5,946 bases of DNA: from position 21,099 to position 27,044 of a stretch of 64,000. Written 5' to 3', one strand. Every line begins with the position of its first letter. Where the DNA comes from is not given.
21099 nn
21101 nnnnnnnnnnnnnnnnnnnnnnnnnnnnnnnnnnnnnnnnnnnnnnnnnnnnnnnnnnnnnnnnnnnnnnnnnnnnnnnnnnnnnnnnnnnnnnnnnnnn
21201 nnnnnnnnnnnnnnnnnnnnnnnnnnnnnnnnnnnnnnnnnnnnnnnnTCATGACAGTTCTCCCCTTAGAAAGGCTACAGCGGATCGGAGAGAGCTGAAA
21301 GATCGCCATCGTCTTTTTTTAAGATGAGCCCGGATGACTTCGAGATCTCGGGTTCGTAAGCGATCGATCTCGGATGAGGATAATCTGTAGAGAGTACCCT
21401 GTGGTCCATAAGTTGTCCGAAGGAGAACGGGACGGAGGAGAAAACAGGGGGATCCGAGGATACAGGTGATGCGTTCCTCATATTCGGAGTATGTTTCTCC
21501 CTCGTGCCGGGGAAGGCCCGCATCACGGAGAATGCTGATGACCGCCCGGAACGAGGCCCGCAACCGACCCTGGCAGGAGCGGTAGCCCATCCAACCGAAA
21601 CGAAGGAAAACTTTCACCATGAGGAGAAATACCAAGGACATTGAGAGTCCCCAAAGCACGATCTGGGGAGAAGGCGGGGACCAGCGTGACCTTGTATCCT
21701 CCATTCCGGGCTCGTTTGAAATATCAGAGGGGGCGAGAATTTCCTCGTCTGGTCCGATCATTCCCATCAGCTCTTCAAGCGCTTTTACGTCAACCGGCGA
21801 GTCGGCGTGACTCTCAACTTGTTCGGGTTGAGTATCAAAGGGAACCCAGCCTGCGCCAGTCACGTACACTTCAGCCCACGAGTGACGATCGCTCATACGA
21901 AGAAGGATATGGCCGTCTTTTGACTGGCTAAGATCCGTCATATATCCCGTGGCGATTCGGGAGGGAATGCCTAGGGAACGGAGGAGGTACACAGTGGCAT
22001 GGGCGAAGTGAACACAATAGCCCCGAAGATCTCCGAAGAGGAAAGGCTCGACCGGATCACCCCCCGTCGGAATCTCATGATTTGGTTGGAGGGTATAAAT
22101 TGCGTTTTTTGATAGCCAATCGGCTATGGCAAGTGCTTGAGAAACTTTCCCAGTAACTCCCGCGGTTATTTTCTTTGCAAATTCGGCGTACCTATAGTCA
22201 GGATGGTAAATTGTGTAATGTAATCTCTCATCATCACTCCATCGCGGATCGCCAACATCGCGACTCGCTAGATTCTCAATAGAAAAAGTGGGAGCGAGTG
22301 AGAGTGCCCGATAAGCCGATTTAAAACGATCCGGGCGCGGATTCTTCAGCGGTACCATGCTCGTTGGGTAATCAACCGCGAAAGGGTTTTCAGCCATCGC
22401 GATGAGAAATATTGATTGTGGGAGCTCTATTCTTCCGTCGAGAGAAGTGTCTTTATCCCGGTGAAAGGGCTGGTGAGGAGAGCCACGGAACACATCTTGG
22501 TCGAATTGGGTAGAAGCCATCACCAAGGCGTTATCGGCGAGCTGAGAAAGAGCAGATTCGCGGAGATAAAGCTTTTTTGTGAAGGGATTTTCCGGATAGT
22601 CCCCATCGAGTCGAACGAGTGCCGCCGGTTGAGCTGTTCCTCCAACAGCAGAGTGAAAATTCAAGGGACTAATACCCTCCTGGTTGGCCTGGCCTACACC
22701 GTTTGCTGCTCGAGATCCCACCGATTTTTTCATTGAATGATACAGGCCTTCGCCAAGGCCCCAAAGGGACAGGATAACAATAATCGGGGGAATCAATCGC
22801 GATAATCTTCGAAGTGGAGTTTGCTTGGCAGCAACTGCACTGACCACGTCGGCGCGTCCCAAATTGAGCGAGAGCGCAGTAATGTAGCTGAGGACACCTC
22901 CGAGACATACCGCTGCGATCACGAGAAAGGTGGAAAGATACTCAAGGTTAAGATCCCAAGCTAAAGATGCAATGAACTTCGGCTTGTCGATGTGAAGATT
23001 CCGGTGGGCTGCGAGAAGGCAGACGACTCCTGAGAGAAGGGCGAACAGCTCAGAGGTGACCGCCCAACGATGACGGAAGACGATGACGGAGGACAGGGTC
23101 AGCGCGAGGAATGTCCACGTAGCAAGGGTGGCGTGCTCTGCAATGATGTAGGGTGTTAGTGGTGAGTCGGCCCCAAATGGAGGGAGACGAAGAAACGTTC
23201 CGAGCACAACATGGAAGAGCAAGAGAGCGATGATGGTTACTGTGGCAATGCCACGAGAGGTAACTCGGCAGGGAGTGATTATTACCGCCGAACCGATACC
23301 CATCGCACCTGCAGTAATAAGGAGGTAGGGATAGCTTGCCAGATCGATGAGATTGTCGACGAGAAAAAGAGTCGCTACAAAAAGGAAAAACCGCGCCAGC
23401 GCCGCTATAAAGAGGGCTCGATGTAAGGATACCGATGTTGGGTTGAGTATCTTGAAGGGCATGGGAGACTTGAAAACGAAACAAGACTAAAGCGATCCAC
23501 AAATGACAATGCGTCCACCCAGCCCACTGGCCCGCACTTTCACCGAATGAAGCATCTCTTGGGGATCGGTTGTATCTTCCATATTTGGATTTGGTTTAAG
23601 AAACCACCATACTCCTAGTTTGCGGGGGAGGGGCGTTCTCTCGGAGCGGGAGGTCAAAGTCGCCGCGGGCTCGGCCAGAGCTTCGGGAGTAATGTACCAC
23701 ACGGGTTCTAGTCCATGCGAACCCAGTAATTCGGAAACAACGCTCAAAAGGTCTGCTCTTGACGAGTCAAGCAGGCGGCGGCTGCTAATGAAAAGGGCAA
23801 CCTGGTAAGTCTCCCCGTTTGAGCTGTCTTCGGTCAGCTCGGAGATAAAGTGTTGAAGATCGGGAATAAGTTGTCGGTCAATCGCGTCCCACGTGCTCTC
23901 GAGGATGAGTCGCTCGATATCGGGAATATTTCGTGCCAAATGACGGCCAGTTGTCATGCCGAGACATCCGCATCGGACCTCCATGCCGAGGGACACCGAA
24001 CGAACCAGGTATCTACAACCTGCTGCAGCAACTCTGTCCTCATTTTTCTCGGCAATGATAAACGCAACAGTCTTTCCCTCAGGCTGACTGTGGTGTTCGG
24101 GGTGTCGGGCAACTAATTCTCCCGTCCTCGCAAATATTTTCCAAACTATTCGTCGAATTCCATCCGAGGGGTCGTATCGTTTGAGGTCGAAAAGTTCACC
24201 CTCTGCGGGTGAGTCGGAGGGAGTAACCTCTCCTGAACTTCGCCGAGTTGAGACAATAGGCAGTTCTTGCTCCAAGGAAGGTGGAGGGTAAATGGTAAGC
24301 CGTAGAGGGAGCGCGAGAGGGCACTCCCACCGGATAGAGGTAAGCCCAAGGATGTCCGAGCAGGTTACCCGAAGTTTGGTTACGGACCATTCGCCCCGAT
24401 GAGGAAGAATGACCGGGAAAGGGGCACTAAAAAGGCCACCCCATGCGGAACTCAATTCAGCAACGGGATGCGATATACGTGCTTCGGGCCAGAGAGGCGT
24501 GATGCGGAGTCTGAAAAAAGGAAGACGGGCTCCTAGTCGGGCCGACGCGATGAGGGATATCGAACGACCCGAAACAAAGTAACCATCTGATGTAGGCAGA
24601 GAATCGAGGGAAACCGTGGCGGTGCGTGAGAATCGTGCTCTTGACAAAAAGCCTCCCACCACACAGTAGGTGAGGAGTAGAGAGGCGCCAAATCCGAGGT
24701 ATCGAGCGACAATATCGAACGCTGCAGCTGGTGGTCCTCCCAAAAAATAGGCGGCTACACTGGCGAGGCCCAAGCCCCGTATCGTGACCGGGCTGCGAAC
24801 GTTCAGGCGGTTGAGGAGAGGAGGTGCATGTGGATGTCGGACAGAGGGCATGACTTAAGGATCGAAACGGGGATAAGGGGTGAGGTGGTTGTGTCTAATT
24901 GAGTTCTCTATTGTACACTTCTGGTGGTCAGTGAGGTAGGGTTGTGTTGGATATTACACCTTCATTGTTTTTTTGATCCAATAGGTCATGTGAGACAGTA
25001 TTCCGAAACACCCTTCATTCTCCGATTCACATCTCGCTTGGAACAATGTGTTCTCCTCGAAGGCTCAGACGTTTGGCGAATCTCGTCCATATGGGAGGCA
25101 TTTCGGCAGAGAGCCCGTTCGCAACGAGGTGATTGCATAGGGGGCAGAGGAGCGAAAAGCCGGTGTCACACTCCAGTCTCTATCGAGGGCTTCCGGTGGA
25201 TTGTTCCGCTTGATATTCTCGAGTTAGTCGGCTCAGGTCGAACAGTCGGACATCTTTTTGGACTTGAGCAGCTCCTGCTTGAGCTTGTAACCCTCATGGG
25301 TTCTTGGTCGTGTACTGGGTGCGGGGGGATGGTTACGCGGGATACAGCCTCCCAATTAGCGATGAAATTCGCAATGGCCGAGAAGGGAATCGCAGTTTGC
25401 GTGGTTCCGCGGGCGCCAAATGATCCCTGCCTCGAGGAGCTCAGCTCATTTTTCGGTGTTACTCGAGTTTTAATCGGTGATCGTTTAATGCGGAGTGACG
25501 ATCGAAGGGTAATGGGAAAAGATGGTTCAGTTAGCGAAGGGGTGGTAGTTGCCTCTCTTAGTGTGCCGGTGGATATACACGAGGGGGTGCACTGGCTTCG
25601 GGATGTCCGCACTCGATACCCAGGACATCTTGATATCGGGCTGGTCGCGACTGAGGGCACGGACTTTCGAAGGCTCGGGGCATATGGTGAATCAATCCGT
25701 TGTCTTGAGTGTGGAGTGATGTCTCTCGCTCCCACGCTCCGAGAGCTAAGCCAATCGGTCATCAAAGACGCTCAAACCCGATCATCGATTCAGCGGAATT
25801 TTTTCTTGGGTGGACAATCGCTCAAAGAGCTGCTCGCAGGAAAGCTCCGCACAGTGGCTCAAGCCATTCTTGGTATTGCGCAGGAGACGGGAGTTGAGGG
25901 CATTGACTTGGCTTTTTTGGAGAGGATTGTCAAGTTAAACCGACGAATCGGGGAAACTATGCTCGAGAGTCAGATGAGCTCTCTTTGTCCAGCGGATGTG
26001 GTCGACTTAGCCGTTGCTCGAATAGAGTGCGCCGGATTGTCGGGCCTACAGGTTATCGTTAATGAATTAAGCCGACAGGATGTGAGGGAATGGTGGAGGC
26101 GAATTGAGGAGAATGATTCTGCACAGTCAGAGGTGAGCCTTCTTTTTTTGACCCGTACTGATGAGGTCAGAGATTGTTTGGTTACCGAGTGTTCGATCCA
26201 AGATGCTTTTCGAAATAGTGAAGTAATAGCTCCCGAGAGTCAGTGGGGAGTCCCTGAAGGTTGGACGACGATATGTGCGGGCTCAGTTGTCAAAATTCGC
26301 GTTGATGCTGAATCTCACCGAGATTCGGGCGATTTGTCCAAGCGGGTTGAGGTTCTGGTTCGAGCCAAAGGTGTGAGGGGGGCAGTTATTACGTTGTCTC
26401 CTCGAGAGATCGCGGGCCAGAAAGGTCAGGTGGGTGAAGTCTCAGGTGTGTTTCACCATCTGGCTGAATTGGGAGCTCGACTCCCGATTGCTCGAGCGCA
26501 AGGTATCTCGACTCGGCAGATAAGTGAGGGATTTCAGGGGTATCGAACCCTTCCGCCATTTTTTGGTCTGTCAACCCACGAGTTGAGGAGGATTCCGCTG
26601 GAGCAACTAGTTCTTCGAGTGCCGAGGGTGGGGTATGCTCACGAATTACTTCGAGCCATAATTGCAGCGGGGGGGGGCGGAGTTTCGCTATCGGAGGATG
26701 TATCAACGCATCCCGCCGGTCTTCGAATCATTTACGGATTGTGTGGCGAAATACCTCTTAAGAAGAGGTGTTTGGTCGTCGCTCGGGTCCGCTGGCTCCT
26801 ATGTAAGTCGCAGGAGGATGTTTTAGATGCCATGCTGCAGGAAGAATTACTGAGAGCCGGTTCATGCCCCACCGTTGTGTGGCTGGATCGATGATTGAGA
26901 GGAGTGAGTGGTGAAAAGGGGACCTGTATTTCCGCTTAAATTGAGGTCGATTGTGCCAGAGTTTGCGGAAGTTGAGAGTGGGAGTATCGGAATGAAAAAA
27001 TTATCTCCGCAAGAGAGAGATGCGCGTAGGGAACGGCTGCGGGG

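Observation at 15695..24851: Unusual MoxR neighbourhood: DUF58, transglutaminase, TPR protein and MoxR, followed by an unknown membrane protein and a tail-anchored Ser/Thr kinase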

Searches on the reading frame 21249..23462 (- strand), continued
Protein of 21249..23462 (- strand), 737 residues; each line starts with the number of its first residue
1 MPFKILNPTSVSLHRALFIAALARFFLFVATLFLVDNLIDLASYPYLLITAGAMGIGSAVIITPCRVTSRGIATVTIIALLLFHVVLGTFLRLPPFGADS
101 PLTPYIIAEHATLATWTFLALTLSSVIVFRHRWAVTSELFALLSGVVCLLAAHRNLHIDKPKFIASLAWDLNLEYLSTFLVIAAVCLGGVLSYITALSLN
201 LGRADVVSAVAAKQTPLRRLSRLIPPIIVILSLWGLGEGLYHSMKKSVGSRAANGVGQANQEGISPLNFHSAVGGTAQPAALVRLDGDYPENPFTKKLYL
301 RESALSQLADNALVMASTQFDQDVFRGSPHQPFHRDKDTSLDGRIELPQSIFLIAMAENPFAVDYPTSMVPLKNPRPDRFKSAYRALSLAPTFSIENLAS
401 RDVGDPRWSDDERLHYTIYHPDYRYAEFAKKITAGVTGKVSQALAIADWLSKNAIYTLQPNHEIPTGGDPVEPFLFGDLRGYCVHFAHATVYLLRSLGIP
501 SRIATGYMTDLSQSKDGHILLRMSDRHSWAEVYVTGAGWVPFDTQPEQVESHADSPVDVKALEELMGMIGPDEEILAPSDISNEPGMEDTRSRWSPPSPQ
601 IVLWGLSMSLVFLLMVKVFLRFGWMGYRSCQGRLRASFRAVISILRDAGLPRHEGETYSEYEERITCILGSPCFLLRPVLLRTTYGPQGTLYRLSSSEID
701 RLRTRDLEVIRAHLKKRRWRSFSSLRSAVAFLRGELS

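Call 54: search_protein_families(library=pfam, proteins=[L070:5758-6351:+, L031:15132-15839:+, L061:15768-16385:+, L029:7856-8608:+, L053:5986-8115:-, L018:4767-5456:+, L024:8685-9536:-, L036:15195-17486:-, L035:15298-17262:-], max_evalue=0.001)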
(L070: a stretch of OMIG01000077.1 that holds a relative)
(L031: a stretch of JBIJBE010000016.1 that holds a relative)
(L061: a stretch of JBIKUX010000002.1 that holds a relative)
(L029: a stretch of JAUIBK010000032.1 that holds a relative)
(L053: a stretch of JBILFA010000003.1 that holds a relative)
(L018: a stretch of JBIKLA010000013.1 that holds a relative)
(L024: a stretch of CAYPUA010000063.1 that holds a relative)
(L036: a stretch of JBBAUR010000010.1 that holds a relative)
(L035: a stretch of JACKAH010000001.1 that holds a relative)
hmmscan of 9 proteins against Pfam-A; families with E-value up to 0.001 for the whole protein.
L070:5758-6351:+ (197 aa): 0 families

L031:15132-15839:+ (235 aa): 3 families
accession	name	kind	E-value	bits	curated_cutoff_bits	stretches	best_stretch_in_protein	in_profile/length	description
PF02678.22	Pirin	-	9e-36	122.6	26.1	1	12-120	7-108/108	Pirin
PF17954.7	Pirin_C_2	-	1.4e-19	70.5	22.9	1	154-234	7-86/86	Quercetinase C-terminal cupin domain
PF07883.17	Cupin_2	-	6.3e-05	23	27.2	1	49-118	5-69/70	Cupin domain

L061:15768-16385:+ (205 aa): 2 families
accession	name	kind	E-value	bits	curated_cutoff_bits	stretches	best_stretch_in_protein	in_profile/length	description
PF05198.21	IF3_N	-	2e-30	105.2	26.9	1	34-103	1-70/70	Translation initiation factor IF-3, N-terminal domain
PF00707.27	IF3_C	-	2e-25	89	34.8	1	111-194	2-85/86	Translation initiation factor IF-3, C-terminal domain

L029:7856-8608:+ (250 aa): 4 families
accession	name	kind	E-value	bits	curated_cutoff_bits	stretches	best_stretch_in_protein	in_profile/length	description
PF00072.30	Response_reg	-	3.6e-24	85.5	30.2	1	34-144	1-109/111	Response regulator receiver domain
PF00196.25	GerE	-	2.1e-18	66.1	23.5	1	187-242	2-57/57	Bacterial regulatory proteins, luxR family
PF08281.18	Sigma70_r4_2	-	9.5e-09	35.2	25.7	1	185-230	8-54/54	Sigma-70, region 4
PF13384.12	HTH_23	-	0.00028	21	24.6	0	191-225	6-40/50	Homeodomain-like domain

L053:5986-8115:- (709 aa): 0 families

L018:4767-5456:+ (229 aa): 8 families
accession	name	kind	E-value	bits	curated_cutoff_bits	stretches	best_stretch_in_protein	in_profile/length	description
PF13649.12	Methyltransf_25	-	2.1e-09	38.4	27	1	63-163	1-95/97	Methyltransferase domain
PF08242.18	Methyltransf_12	-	6.5e-09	36.9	30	1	64-164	1-95/98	Methyltransferase domain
PF01209.24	Ubie_methyltran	-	6.5e-06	26.1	20.1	1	57-145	45-129/233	ubiE/COQ5 methyltransferase family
PF08241.18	Methyltransf_11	-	8.1e-06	26.8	21.2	1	64-158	1-84/95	Methyltransferase domain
PF00398.26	RrnaAD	-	5.2e-05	22.9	24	1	59-108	30-76/263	Ribosomal RNA adenine dimethylase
PF13489.12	Methyltransf_23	-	5.7e-05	23.3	27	1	47-168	10-115/164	Methyltransferase domain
PF05175.20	MTS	-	0.0002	21.5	23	1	45-153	19-118/170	Methyltransferase small domain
PF02636.23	Methyltransf_28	-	0.00058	19.8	23.3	1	58-122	15-86/249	Putative S-adenosyl-L-methionine-dependent methyltransferase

L024:8685-9536:- (283 aa): 1 family
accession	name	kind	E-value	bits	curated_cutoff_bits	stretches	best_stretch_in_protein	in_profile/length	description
PF01177.27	Asp_Glu_race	-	1.5e-26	93.9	31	1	23-213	18-206/211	Asp/Glu/Hydantoin racemase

L036:15195-17486:- (763 aa): 1 family
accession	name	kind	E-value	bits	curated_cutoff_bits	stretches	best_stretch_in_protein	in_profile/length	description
PF13116.12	YhdP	-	3.8e-05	22.2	46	0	7-197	9-171/1224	YhdP protein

L035:15298-17262:- (654 aa): 0 families

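Call 94: search_protein_families(library=padloc, proteins=[window:21249-23462:-], max_evalue=0.001)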
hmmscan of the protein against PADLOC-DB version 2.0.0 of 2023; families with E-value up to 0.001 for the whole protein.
window:21249-23462:- (737 aa): 0 families

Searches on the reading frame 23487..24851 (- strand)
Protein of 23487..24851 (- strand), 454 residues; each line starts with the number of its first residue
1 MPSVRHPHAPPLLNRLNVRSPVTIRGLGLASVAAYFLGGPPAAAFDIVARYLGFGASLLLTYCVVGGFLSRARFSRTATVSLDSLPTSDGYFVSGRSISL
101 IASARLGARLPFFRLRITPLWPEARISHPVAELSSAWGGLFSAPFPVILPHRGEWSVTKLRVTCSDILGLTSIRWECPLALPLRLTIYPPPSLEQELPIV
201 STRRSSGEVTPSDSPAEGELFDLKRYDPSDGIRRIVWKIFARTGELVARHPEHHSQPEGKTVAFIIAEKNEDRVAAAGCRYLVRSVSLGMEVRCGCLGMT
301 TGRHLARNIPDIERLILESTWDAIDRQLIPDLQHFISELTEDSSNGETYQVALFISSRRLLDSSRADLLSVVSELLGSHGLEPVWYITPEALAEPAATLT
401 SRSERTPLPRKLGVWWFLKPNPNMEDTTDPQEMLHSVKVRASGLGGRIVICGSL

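Call 4: search_protein_families(library=pfam, proteins=[window:23487-24851:-], max_evalue=0.01)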
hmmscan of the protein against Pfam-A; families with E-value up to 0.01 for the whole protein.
window:23487-24851:- (454 aa): 0 families

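Call 5: search_protein_families(library=ncbifam, proteins=[window:23487-24851:-], max_evalue=0.01)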
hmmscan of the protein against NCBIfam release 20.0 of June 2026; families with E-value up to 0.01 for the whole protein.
window:23487-24851:- (454 aa): 0 families

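Call 7: search_protein_families(library=pfam, proteins=[window:23487-24851:-], max_evalue=10)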
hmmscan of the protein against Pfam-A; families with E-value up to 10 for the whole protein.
window:23487-24851:- (454 aa): 1 family
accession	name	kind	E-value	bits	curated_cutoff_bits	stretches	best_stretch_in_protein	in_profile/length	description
PF01882.25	DUF58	-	0.085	12.5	23.4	1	224-254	3-33/216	Protein of unknown function DUF58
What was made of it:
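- On DUF58 (PF01882): 12.5 bits against 23.4, E 0.085 (call 7).
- Checked: The score is 12.5 bits against a cut-off of 23.4, E 0.085, and only the signature motif matches (call 7).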

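Call 36: search_protein_families(library=pfam, alignment_id=A3, max_evalue=0.01)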
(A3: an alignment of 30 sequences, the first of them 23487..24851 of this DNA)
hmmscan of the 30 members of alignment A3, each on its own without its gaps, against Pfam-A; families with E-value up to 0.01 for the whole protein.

A. member 1, window:23487-24851:- (454 aa): 0 families

B. families by the number of members that match (of 30 scanned): 4 families
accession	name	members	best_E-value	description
PF01882.25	DUF58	1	0.00011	Protein of unknown function DUF58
PF24013.1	DUF7327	1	0.00044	Family of unknown function (DUF7327)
PF13828.11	DUF4190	1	0.0059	Domain of unknown function (DUF4190)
PF00121.24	TIM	1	0.0066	Triosephosphate isomerase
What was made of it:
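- On DUF58 (PF01882): Only 1 of 30 family members matches at E <= 0.01 (call 36).
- Checked: Only 1 of 30 family members matches DUF58 at E <= 0.01 (call 36).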

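Call 49: find_homologous_proteins(query=window:23487-24851:-, max_evalue=0.001)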
Query window:23487-24851:- (454 aa): 11 proteins with E <= 0.001 among 8000 candidates.
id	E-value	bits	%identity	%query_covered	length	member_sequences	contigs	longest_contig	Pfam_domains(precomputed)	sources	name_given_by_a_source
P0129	0.0e+0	1025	100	100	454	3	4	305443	-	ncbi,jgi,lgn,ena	jgi:hypothetical protein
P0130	1.2e-241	821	80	100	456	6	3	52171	-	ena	-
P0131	4.6e-123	430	51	88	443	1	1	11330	-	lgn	-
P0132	2.0e-120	421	45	94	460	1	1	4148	-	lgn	-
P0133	7.6e-120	419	48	95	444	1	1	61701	-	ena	-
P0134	1.8e-119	418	46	98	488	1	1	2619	-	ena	-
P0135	1.5e-115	405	44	98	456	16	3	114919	-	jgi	-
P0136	5.3e-114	400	46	88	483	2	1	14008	-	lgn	-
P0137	1.6e-111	392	45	95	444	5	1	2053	-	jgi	jgi:uncharacterized protein (DUF58 family)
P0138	1.5e-43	168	30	88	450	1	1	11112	-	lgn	-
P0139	1.7e-39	154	28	69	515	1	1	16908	-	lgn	-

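Call 59: predict_structure(alignment_id=A5)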
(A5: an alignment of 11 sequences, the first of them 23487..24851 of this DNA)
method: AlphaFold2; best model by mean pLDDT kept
length: 454 residues; sequences in the alignment: 11
mean_pLDDT: 72.8   pTM: 0.65
mean pLDDT of the five models: 72.8, 70.4, 70.3, 68.1, 66.9
residues with pLDDT >= 90: 63; 70-90: 236; 50-70: 74; < 50: 81
segments of 3 or more residues with pLDDT < 50: 1-18, 204-219, 246-255, 392-427
pLDDT, mean of each block of 10 residues (from residue 1): 31 48 84 79 69 87 85 80 84 88 79 81 71 66 85 90 85 86 90 70 46 41 65 66 48 52 90 90 87 89 83 89 87 90 67 90 88 89 85 40 32 36 43 75 80 58
secondary structure, 60 per line:
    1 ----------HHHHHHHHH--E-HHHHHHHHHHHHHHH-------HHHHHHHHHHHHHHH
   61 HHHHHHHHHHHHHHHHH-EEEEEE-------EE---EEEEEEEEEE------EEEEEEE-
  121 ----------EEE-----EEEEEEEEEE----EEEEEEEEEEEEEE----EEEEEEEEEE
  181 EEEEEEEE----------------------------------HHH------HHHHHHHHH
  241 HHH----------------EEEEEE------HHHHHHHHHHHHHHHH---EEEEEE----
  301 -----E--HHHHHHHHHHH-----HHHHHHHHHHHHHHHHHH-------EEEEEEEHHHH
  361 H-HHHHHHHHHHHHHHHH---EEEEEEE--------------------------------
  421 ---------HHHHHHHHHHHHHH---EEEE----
elements in order: H11-19 H24-38 H46-77 E79-84 E97-106 E113-119 E131-133 E139-148 E153-166 E171-188 H232-243 E260-265 H272-287 E291-296 H309-319 H325-342 E350-356 H357-361 H363-378 E382-388 H430-443 E447-450
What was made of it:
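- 23487..24851 (-): Divergent DUF58-like protein (454 aa): N-terminal TM hairpin, beta-sandwich, the motif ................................, and a C-terminal vWA-like domain without MIDAS. First gene of the conserved four-gene module. AF2 model pLDDT is 72.8 (call 59).
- On DUF58 (PF01882): The AF2 model has helices 24-38 and 46-77, strands 79-188, and alternating beta/alpha elements 260-450 (call 59).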

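Call 94: search_protein_families(library=padloc, proteins=[window:23487-24851:-], max_evalue=0.001)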
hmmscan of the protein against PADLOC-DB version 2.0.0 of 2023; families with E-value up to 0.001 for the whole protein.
window:23487-24851:- (454 aa): 0 families

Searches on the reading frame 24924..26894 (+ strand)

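Call 4: search_protein_families(library=pfam, proteins=[window:24924-26894:+], max_evalue=0.01)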
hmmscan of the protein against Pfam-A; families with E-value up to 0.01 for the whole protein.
window:24924-26894:+ (656 aa): 0 families

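Call 5: search_protein_families(library=ncbifam, proteins=[window:24924-26894:+], max_evalue=0.01)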
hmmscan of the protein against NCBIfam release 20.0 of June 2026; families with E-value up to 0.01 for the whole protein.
window:24924-26894:+ (656 aa): 0 families

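Call 7: search_protein_families(library=pfam, proteins=[window:24924-26894:+], max_evalue=10)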
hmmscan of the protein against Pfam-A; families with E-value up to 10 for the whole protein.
window:24924-26894:+ (656 aa): 1 family
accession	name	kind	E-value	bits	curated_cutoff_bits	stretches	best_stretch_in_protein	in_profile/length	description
PF18547.6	HalOD2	-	0.15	12.4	27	1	127-143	31-47/52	Halobacterial output domain 2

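Call 94: search_protein_families(library=padloc, proteins=[window:24924-26894:+], max_evalue=0.001)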
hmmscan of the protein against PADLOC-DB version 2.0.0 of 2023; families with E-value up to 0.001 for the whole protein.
window:24924-26894:+ (656 aa): 0 families
